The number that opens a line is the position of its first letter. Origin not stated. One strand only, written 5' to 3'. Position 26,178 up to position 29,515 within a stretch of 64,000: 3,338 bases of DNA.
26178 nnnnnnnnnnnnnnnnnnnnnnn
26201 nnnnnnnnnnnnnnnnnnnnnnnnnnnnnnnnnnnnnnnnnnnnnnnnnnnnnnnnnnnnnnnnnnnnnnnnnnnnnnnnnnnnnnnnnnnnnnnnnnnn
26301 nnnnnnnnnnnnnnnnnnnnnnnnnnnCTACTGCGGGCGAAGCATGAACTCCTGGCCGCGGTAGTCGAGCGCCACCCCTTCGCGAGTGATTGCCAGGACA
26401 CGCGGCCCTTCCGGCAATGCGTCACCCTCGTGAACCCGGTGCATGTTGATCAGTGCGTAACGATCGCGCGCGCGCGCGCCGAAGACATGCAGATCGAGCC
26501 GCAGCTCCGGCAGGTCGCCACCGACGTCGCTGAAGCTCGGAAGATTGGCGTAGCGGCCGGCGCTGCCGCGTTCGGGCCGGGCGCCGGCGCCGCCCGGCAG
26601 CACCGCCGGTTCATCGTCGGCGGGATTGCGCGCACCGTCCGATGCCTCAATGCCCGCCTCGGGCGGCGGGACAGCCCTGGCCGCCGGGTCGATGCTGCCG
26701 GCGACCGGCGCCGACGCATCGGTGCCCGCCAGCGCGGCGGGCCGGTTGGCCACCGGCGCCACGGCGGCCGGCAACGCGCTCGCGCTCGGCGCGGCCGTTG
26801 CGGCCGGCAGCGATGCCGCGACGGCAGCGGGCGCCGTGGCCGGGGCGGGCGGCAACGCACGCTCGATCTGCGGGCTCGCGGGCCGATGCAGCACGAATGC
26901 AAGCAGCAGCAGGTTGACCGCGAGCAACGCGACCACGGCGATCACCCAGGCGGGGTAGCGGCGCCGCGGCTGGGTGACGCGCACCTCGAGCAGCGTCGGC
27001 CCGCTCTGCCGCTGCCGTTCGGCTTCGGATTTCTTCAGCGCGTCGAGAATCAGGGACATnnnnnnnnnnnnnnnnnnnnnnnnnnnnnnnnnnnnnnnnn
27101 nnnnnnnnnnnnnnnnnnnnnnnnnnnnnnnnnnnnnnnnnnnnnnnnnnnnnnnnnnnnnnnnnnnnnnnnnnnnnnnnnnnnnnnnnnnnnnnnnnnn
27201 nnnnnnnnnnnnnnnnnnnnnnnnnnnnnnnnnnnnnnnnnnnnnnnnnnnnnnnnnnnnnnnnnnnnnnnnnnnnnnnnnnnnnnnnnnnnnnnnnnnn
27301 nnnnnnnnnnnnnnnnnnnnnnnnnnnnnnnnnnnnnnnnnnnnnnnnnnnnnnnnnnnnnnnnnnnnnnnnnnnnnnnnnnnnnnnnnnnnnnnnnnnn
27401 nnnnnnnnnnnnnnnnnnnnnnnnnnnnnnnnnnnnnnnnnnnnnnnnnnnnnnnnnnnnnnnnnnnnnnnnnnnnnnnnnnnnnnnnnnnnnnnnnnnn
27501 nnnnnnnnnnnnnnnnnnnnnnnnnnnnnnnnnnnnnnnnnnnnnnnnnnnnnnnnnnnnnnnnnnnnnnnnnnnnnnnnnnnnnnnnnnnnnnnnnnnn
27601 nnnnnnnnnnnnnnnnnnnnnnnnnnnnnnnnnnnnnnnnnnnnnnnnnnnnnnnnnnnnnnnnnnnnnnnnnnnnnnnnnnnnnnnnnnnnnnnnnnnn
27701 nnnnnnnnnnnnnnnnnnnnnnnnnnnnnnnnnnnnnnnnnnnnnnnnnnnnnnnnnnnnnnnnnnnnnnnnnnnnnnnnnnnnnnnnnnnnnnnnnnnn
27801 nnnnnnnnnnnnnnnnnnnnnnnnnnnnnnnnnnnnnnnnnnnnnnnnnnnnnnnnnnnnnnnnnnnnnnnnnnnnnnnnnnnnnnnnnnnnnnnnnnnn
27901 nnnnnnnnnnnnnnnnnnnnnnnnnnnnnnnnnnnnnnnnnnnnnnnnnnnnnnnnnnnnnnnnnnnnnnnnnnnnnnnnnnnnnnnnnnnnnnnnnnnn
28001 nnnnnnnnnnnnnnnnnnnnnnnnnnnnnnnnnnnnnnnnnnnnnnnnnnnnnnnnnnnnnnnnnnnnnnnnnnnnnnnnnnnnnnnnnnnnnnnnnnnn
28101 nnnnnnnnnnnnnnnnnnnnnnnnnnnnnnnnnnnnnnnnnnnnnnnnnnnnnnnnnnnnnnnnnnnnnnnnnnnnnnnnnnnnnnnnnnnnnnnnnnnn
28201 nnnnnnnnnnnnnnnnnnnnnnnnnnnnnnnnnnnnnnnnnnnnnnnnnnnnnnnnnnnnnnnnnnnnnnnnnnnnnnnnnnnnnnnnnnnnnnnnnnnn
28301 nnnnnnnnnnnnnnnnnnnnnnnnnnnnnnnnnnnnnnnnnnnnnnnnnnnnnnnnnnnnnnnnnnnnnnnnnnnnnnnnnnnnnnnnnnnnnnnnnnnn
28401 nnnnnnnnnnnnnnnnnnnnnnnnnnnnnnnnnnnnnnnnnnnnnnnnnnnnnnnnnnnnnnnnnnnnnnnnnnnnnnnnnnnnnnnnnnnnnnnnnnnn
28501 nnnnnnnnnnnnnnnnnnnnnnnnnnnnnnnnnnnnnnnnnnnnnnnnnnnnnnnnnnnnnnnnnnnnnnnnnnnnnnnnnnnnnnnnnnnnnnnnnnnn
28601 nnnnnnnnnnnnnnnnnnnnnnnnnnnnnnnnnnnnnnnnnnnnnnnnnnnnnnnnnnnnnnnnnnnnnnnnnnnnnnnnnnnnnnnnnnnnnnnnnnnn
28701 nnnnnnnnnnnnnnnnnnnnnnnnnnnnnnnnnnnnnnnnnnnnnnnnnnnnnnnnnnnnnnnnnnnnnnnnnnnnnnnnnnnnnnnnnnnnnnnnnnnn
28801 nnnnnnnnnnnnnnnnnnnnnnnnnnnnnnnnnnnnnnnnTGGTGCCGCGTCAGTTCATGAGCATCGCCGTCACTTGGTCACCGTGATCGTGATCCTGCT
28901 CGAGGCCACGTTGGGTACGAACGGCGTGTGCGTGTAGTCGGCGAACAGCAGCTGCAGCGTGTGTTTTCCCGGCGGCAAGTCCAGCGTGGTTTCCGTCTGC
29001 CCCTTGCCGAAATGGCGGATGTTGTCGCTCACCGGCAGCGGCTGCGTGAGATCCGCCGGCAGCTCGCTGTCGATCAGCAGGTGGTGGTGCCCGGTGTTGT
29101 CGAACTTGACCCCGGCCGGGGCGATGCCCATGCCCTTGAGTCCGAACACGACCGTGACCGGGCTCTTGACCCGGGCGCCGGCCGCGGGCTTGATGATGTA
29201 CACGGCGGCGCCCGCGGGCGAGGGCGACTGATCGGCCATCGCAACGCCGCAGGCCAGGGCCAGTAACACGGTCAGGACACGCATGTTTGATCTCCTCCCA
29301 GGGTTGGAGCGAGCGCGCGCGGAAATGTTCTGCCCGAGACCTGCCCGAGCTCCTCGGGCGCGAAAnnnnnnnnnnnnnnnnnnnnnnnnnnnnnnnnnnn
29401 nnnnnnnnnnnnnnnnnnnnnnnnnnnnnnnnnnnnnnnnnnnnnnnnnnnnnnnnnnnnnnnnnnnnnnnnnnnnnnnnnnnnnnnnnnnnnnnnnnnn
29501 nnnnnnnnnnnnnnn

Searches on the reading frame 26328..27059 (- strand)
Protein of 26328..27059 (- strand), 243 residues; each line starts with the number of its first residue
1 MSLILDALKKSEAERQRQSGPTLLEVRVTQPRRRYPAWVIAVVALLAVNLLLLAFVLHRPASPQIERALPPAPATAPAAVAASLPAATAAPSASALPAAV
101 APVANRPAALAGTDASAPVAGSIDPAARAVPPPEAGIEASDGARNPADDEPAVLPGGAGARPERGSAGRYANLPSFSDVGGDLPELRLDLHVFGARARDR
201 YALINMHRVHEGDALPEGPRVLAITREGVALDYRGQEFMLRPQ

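Call 39: search_protein_families(library=pfam, proteins=[window:26328-27059:-], max_evalue=0.001)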
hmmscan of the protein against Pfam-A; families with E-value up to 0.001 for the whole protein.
window:26328-27059:- (243 aa): 1 family
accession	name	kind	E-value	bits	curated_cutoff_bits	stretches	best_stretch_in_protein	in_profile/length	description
PF16537.11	T2SSB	-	1.7e-13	50.5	28.4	1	183-240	1-58/60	Type II secretion system protein B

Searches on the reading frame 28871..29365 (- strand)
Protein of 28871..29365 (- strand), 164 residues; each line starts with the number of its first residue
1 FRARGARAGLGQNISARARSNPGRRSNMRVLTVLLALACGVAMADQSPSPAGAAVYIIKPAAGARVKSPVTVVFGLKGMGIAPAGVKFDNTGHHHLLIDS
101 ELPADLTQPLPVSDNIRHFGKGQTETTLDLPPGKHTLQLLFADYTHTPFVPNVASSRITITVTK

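Call 38: search_protein_families(library=pfam, proteins=[window:28871-29365:-], max_evalue=0.001)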
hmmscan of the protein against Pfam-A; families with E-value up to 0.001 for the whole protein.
window:28871-29365:- (164 aa): 1 family
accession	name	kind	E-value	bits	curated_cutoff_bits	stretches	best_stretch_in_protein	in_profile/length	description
PF14347.11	DUF4399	-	4.8e-36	123.4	28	1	72-163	1-91/91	Domain of unknown function (DUF4399)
